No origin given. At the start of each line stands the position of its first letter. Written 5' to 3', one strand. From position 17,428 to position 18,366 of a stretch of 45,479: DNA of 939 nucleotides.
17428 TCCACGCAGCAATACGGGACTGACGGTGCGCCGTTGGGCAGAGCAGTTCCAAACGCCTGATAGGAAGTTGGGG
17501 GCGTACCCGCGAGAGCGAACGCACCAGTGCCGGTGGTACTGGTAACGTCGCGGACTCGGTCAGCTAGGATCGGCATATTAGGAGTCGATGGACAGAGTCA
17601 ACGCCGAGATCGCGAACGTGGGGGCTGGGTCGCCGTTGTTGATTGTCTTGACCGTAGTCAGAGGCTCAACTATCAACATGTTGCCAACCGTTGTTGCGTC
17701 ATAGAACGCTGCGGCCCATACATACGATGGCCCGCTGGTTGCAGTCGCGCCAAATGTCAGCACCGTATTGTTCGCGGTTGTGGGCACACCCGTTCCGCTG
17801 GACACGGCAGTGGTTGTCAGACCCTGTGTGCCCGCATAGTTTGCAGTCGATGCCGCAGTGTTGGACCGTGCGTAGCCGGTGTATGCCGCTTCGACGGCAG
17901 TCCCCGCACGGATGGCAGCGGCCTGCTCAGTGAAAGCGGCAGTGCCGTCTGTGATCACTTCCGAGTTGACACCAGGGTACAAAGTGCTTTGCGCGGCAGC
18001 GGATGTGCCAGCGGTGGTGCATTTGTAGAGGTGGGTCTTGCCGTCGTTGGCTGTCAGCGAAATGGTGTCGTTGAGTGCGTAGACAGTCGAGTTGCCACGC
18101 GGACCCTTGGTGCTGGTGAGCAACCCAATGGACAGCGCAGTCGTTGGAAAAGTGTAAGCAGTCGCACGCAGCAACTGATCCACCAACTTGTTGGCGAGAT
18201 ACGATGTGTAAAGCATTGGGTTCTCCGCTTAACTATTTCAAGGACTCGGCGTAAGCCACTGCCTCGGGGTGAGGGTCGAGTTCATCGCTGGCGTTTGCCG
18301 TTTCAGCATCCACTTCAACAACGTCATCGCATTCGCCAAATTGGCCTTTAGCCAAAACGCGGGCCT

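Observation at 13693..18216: Six-gene block of atypical, low-complexity or lectin-like proteins inserted between the major capsid gene and the head-tail connector genes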

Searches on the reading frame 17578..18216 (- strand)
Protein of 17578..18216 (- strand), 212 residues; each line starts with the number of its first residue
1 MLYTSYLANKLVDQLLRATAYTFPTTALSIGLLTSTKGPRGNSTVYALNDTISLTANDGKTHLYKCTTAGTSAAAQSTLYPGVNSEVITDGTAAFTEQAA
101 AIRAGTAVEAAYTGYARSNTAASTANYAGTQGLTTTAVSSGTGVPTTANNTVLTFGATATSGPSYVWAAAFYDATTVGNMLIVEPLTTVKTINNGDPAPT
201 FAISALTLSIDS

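Call 3: search_protein_families(library=pfam, proteins=[window:17578-18216:-], max_evalue=0.1)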
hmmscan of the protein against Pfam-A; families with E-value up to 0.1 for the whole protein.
window:17578-18216:- (212 aa): 1 family
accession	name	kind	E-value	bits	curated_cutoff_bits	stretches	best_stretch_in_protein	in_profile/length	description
PF23140.1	Gp80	-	2.3e-16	60.7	27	2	100-208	34-127/128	Podophage GP4 fiber I protein gp80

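Call 4: search_protein_families(library=phrogs, proteins=[window:17578-18216:-], max_evalue=0.01)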
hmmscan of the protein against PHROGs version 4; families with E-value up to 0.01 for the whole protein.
window:17578-18216:- (212 aa): 3 families
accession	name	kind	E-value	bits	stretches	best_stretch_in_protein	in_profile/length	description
phrog_240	-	head and packaging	0.00024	22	0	104-205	77-183/200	head protein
phrog_20658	-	head and packaging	0.0034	18.1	1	42-97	137-189/211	head decoration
phrog_30112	-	unknown function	0.0074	16.1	1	39-102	372-432/467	-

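Call 8: search_dna_similar(query=window:17578-18216:-, collection=phages, mode=protein, max_rows=30, max_evalue=0.001)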
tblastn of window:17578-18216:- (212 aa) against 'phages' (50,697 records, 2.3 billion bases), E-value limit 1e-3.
No match.

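Call 9: search_solved_structures(query=window:17578-18216:-, max_evalue=1, show_alignments=2)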
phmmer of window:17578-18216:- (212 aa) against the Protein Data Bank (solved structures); distinct sequences matched with E-value up to 1: 8.
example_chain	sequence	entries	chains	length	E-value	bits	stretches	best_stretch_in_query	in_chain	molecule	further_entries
8jou_a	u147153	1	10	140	0.0093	19.2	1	135-207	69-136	Virion-associated phage protein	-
1ztx_E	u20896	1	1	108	0.47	13.6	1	140-193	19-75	Envelope protein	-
1s6n_A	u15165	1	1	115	0.54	13.4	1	140-193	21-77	envelope glycoprotein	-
8sw4_E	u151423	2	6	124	0.57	13.4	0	51-80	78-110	RM20A3 heavy chain variable region | RM20A3 fragment antigen binding heavy chain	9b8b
6nf5_K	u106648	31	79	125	0.58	13.3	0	51-80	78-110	base-binding RM20A3 fragment antigen binding heavy chain | RM20A3 Fab Heavy Chain | RM20A3 mAb Heavy Chain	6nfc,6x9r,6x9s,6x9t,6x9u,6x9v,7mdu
9zrm_Z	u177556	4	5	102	0.6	13.3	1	140-193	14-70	Envelope protein E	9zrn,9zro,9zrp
6ute_S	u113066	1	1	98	0.79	12.9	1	141-193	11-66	Envelope domain III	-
5kzc_A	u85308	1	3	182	0.9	12.7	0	61-131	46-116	Engineered outer domain of gp120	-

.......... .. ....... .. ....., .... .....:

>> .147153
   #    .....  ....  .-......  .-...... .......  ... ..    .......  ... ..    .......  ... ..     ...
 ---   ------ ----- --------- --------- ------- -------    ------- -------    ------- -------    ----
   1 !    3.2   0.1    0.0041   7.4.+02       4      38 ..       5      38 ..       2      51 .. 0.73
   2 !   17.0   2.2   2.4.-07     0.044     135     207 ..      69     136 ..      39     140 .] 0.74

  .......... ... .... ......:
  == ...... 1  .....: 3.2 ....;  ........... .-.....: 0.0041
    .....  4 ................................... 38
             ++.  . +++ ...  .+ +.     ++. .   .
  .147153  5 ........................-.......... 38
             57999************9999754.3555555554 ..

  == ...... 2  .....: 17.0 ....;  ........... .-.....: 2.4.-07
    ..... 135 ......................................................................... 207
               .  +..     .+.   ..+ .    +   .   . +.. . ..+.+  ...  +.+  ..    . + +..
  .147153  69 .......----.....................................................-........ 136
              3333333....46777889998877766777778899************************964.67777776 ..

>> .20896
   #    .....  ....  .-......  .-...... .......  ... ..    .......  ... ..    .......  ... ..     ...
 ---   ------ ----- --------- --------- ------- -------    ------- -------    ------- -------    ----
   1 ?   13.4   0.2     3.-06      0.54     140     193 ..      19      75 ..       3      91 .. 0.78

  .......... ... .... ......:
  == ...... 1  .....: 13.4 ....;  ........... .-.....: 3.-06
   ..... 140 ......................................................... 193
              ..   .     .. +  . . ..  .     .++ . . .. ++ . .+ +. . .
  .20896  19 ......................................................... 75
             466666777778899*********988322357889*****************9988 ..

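Call 13: find_homologous_proteins(query=window:17578-18216:-)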
Query window:17578-18216:- (212 aa): 331 proteins with E <= 0.001 among 2118 candidates; the best 120 are listed.
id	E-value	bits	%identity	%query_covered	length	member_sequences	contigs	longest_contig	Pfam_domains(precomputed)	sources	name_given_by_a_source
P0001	3.4e-123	427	100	100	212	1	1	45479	PF23140.2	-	-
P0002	1.8e-104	365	85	100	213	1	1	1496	PF23140.2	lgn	-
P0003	1.3e-101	356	83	100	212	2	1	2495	PF23140.2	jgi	jgi:hypothetical protein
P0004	1.6e-100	353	82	100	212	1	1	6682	PF23140.2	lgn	-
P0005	2.3e-100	352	82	100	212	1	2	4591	PF23140.2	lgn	-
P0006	6.3e-100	351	81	100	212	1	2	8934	PF23140.2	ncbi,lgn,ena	-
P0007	2.1e-99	349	83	100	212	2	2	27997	PF23140.2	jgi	jgi:hypothetical protein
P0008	1.3e-98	346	80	100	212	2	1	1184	PF23140.2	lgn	-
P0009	2.0e-98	346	82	100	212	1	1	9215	PF23140.2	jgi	jgi:hypothetical protein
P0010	6.6e-97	341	80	100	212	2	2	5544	PF23140.2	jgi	jgi:hypothetical protein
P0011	9.5e-97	340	81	100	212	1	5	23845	PF23140.2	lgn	-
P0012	2.1e-96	339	80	100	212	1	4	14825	PF23140.2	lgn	-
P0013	6.3e-96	338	79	100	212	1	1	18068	PF23140.2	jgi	jgi:hypothetical protein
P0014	6.8e-96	338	80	100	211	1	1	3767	PF23140.2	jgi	-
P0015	3.9e-95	335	79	100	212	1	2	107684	PF23140.2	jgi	jgi:hypothetical protein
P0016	5.7e-95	335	78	100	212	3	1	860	PF23140.2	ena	-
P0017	9.1e-95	334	77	100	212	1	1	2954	PF23140.2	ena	-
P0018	1.5e-93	330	78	100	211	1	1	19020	PF23140.2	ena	-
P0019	3.8e-92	325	78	100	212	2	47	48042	PF23140.2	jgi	jgi:hypothetical protein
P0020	5.0e-92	325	75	100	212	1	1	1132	PF23140.2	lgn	-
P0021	9.8e-92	324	76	100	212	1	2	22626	PF23140.2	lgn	-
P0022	1.4e-91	323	77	100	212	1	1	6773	PF23140.2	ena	-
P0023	1.6e-91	323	78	100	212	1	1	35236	PF23140.2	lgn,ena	-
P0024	3.9e-91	322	79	100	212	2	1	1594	PF23140.2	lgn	-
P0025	3.9e-91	322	77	100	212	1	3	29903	PF23140.2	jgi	jgi:hypothetical protein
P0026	7.3e-91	321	78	100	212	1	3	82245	PF23140.2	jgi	jgi:hypothetical protein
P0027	1.3e-90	320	76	100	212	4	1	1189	PF23140.2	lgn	-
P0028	1.5e-90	320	77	100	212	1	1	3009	PF23140.2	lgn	-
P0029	1.6e-90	320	77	100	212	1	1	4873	PF23140.2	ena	-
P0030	2.2e-90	320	74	100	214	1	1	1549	PF23140.2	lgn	-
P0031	2.8e-90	319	76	100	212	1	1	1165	PF23140.2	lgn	-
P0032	6.7e-90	318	76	100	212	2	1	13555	PF23140.2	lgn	-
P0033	6.9e-90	318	76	100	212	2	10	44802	PF23140.2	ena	-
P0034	1.2e-89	317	77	100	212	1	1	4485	PF23140.2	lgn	-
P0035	1.8e-89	317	75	100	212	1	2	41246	PF23140.2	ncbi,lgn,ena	-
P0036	2.4e-89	316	76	100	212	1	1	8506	PF23140.2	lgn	-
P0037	3.4e-89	316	77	100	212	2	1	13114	PF23140.2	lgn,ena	-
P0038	4.1e-89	315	75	100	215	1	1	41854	PF23140.2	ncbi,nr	ncbi:MAG: hypothetical protein Q7U28_08195 [Aquabacterium sp.]|nr:hypothetical protein [Aquabacteriu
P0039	5.3e-89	315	75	100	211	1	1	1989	PF23140.2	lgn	-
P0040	6.3e-88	312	75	100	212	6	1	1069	PF23140.2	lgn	-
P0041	2.2e-86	307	74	100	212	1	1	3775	PF23140.2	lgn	-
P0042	2.7e-86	306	74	100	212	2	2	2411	PF23140.2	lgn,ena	-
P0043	4.8e-86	305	73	100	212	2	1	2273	PF23140.2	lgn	-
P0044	5.7e-86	305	74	100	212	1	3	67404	PF23140.2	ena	-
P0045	1.1e-85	304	79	92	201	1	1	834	PF23140.2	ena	-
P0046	1.1e-85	304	73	100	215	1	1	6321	PF23140.2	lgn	-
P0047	1.4e-85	304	71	100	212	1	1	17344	PF23140.2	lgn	-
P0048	1.9e-85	304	73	100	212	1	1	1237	PF23140.2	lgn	-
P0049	2.5e-85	303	71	100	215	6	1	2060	PF23140.2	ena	-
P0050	2.7e-85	303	74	100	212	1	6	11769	PF23140.2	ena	-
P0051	1.6e-84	301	71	100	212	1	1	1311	PF23140.2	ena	-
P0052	3.1e-84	300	71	100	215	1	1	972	PF23140.2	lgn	-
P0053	6.3e-84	299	71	100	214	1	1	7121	PF23140.2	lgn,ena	-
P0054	1.9e-83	297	71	100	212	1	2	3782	PF23140.2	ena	-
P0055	2.0e-83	297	71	100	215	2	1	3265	PF23140.2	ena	-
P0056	3.3e-83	296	71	100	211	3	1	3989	PF23140.2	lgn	-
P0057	3.4e-83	296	70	99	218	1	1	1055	PF23140.2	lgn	-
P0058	4.6e-83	296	69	100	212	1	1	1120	PF23140.2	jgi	jgi:hypothetical protein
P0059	5.2e-83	296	71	100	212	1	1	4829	PF23140.2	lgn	-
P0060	5.9e-83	295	70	100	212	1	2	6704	PF23140.2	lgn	-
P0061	1.2e-82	294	70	100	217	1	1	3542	PF23140.2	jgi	jgi:hypothetical protein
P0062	7.9e-82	292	70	99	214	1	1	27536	PF23140.2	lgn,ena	-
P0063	1.6e-81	291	67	100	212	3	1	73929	PF23140.2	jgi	-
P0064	2.1e-81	290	69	100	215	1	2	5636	PF23140.2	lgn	-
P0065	2.2e-81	290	70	100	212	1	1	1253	PF23140.2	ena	-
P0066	5.7e-81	289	75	91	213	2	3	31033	PF23140.2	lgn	-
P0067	2.2e-80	287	69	100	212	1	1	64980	PF23140.2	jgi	jgi:hypothetical protein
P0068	3.3e-80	286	67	100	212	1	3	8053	PF23140.2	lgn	-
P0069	1.3e-79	284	69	100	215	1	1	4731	PF23140.2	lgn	-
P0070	2.4e-78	280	68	100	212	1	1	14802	PF23140.2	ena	-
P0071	4.9e-78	279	66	100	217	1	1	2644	PF23140.2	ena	-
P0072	1.7e-77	278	68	100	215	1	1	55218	PF23140.2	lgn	-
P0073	1.5e-75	271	64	100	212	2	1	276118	PF23140.2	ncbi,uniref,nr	ncbi:hypothetical protein [Rhodoferax sp. BLA1]|uniref:phage tail fiber protein n=1 Tax=Rhodoferax s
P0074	2.0e-75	271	65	100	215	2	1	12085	PF23140.2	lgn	-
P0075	3.4e-75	270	66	100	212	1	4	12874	PF23140.2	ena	-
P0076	4.4e-73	263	65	100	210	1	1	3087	PF23140.2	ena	-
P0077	7.0e-73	263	63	100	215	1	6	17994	PF23140.2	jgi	jgi:hypothetical protein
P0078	1.9e-72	261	61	100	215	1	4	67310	PF23140.2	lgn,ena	-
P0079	2.8e-71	257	61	100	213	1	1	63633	PF23140.2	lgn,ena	-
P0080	4.5e-71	257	63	100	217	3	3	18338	PF23140.2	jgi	jgi:hypothetical protein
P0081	5.3e-71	256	62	99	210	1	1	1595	PF23140.2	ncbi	-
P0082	2.5e-66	241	62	100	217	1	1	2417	PF23140.2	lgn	-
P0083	1.7e-63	232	60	100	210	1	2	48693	PF23140.2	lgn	-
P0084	2.5e-61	225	63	91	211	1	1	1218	PF23140.2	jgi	jgi:hypothetical protein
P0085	1.1e-60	223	61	97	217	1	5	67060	PF23140.2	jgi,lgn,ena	-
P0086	7.9e-60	220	62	98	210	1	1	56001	PF23140.2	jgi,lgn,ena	-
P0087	2.5e-59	218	61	96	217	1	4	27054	PF23140.2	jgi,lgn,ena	-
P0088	5.4e-59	217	56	93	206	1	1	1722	PF23140.2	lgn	-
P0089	2.3e-58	215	58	99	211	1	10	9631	PF23140.2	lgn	-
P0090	3.5e-58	215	58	100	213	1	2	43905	PF23140.2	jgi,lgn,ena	-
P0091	5.3e-58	214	57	99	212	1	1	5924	PF23140.2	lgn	-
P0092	1.6e-57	212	56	99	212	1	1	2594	PF23140.2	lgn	-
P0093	7.8e-57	210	59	99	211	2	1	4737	PF23140.2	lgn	-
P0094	8.2e-57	210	57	98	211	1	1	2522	PF23140.2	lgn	-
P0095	1.0e-56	210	60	96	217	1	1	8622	PF23140.2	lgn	-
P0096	1.3e-56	210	58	99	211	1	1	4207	PF23140.2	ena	-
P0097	2.7e-56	208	55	99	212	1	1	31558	PF23140.2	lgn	-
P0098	7.2e-56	207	57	99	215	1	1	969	PF23140.2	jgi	jgi:hypothetical protein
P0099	1.2e-55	206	57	91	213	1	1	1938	PF23140.2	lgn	-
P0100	1.3e-55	206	58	92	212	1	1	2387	PF23140.2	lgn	-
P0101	2.2e-55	205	57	99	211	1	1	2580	PF23140.2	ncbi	-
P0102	2.4e-55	205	57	97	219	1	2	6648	PF23140.2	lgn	-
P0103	2.8e-55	205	57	96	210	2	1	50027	PF23140.2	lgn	-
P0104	2.8e-55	205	58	100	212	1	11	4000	PF23140.2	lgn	-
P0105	1.4e-54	203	54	99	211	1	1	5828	PF23140.2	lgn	-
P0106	2.2e-54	202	55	99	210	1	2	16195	PF23140.2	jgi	jgi:hypothetical protein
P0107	4.3e-54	201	56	99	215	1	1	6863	PF23140.2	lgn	-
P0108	5.7e-54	201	57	99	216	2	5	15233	PF23140.2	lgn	-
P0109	6.2e-54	201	58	98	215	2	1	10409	PF23140.2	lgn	-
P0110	1.8e-53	199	57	86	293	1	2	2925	PF23140.2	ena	-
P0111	2.0e-53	199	58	85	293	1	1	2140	PF23140.2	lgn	-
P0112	2.2e-53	199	60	84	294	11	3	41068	PF23140.2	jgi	jgi:hypothetical protein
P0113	2.8e-53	199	53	99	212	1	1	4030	PF23140.2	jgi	jgi:hypothetical protein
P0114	7.7e-53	197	59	87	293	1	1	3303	PF23140.2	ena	-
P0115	9.1e-53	197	61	86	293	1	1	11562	PF23140.2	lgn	-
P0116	1.3e-52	196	56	99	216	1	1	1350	PF23140.2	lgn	-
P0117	1.5e-52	196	56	99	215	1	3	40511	PF23140.2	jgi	jgi:hypothetical protein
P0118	1.7e-52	196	54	97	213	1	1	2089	PF23140.2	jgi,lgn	jgi:hypothetical protein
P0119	2.0e-52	196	56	92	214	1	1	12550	PF23140.2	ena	-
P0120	2.3e-52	196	60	87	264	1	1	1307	PF23140.2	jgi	jgi:hypothetical protein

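Call 14: find_encoding_contigs(protein=P0073, flank=10000, max_places=2)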
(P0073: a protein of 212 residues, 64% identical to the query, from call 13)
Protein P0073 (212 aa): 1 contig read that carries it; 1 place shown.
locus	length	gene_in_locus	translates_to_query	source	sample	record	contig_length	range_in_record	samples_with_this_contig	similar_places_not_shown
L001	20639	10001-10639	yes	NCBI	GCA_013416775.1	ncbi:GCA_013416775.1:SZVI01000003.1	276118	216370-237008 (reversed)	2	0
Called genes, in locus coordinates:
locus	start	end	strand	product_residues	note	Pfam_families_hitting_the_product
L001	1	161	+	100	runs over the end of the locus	-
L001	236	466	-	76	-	PF13693:HTH_35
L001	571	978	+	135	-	PF13560:HTH_31 (weak), PF01381:HTH_3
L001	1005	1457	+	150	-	-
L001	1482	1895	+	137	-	-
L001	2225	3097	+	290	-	PF20505:DUF6731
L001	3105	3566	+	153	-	-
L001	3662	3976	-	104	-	-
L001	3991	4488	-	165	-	PF13876:Phage_gp49_66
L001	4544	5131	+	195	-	PF00959:Phage_lysozyme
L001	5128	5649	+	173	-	-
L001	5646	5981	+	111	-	-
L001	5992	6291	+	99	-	-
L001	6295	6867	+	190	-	PF11985:Phage_Mu_Gp27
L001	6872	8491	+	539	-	-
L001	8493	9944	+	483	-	PF06074:Portal_Mu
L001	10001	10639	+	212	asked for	PF23140:Gp80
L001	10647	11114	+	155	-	-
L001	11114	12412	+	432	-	-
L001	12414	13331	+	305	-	-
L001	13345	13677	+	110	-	-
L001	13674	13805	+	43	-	-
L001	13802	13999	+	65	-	-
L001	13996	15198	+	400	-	PF04233:Phage_Mu_F, PF18812:PBECR3 (weak)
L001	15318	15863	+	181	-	PF05069:Phage_tail_S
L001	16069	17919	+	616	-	PF20423:AceK_regulatory, PF06315:AceK_kinase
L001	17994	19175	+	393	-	PF00108:Thiolase_N, PF02803:Thiolase_C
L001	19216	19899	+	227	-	PF00106:adh_short, PF13460:NAD_binding_10 (weak), PF13561:adh_short_C2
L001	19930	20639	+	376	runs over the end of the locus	PF02771:Acyl-CoA_dh_N, PF02770:Acyl-CoA_dh_M, PF00441:Acyl-CoA_dh_1, PF22924:ACOX_C_alpha1 (faint), PF08028:Acyl-CoA_dh_2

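Call 15: find_encoding_contigs(protein=P0015, flank=10000, max_places=2)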
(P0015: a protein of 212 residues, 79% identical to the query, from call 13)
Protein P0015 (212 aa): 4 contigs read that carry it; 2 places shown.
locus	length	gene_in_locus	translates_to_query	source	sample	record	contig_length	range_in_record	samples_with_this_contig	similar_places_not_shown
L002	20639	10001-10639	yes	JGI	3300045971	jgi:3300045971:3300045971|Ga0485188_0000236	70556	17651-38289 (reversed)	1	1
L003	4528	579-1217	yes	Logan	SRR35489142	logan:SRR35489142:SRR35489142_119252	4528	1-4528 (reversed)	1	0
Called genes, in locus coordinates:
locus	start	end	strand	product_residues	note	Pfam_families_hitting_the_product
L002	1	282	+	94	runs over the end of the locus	-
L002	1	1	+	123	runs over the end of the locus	-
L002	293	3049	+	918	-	PF05272:VapE-like_dom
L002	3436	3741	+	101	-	-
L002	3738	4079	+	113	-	-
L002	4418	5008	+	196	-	PF06763:Minor_tail_Z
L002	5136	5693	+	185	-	-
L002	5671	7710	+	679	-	PF05876:GpA_ATPase, PF20454:GpA_nuclease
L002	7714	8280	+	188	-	-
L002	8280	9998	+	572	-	PF05136:Phage_portal_2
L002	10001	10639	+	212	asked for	PF23140:Gp80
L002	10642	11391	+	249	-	-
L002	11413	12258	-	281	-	-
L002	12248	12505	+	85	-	-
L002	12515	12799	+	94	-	PF23148:Gp77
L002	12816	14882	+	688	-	PF04586:Peptidase_S78, PF05065:Phage_capsid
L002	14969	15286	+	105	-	-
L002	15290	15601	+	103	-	PF05354:Phage_attach (weak)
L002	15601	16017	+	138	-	-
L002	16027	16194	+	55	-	-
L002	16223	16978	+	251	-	-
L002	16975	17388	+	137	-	-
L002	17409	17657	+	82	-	-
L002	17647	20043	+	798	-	PF10145:PhageMin_Tail (weak)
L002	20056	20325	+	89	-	-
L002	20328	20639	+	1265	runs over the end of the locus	PF09343:DUF2460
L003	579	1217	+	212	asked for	PF23140:Gp80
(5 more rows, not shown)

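Call 16: find_encoding_contigs(protein=P0085, flank=10000, max_places=2)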
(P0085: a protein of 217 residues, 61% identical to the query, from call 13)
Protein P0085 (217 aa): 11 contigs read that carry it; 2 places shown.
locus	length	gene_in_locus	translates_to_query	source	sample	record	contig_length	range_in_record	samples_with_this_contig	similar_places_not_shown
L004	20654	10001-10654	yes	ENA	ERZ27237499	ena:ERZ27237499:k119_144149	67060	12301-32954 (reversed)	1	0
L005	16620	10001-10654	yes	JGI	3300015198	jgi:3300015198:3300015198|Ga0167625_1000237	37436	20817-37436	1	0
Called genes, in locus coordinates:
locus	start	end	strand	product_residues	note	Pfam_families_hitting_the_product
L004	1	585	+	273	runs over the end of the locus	-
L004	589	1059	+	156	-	-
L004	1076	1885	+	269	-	-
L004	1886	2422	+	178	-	-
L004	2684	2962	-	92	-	-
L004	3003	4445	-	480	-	PF01068:DNA_ligase_A_M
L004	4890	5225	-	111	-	-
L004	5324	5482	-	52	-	-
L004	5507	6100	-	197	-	-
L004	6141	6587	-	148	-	-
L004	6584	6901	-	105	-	PF27050:Phage_P22_Y8K6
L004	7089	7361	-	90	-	-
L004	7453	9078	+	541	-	PF18182:mCpol (weak)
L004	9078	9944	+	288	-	-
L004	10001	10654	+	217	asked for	PF23140:Gp80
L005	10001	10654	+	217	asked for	PF23140:Gp80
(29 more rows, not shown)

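Call 31: search_protein_families(library=ncbifam, proteins=[window:17578-18216:-], max_evalue=0.1)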
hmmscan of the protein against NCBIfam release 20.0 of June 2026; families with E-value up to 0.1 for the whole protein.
window:17578-18216:- (212 aa): 0 families

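Call 32: find_related_loci(query=window:17578-18216:-, collection=genome_contigs, flank=10000)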
Query window:17578-18216:- (212 aa) in genome_contigs; peptide patterns used: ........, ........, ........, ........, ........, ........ (x = any residue, [..] = any of these).
115 stretches matched a pattern; 1 encode a relative of the query (tblastn E <= 1e-3); 1 distinct loci.
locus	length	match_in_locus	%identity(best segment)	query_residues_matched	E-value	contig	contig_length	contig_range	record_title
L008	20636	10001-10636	75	1-212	7e-94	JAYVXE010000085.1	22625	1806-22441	MAG: Burkholderiaceae bacterium isolate GL85_DN_concoct_174_sub GL85_DN_concoct_174_sub_84, whole genome shotgun sequenc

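Call 33: find_related_loci(query=window:17578-18216:-, collection=viral_contigs, flank=10000)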
Query window:17578-18216:- (212 aa) in viral_contigs; peptide patterns used: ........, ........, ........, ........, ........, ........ (x = any residue, [..] = any of these).
31 stretches matched a pattern; 15 encode a relative of the query (tblastn E <= 1e-3); 15 distinct loci.
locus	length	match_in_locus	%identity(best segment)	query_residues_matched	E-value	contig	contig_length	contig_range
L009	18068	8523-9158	79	1-212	2e-106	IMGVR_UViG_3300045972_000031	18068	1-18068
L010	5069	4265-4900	79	1-212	2e-101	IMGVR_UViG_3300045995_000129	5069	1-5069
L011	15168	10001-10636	79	1-212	3e-101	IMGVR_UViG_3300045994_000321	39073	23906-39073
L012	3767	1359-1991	80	1-212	1e-101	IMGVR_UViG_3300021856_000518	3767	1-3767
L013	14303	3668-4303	77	1-212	6e-95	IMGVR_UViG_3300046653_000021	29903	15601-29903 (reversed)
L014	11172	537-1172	77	1-212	6e-95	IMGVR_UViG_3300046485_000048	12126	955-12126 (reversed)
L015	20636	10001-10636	67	1-212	7e-87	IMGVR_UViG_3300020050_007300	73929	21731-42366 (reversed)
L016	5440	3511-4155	71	1-212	2e-85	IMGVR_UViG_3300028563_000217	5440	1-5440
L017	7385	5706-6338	71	1-212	4e-81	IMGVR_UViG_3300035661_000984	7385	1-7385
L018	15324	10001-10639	63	1-212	1e-82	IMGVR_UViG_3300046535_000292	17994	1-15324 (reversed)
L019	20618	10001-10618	61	4-206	6e-67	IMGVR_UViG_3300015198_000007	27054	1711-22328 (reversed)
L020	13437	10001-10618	61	4-206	6e-67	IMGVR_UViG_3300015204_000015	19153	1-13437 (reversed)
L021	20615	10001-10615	62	4-211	5e-64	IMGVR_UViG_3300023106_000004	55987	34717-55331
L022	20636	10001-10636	79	1-212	5e-93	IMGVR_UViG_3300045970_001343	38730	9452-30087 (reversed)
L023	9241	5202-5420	40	102-186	4e-5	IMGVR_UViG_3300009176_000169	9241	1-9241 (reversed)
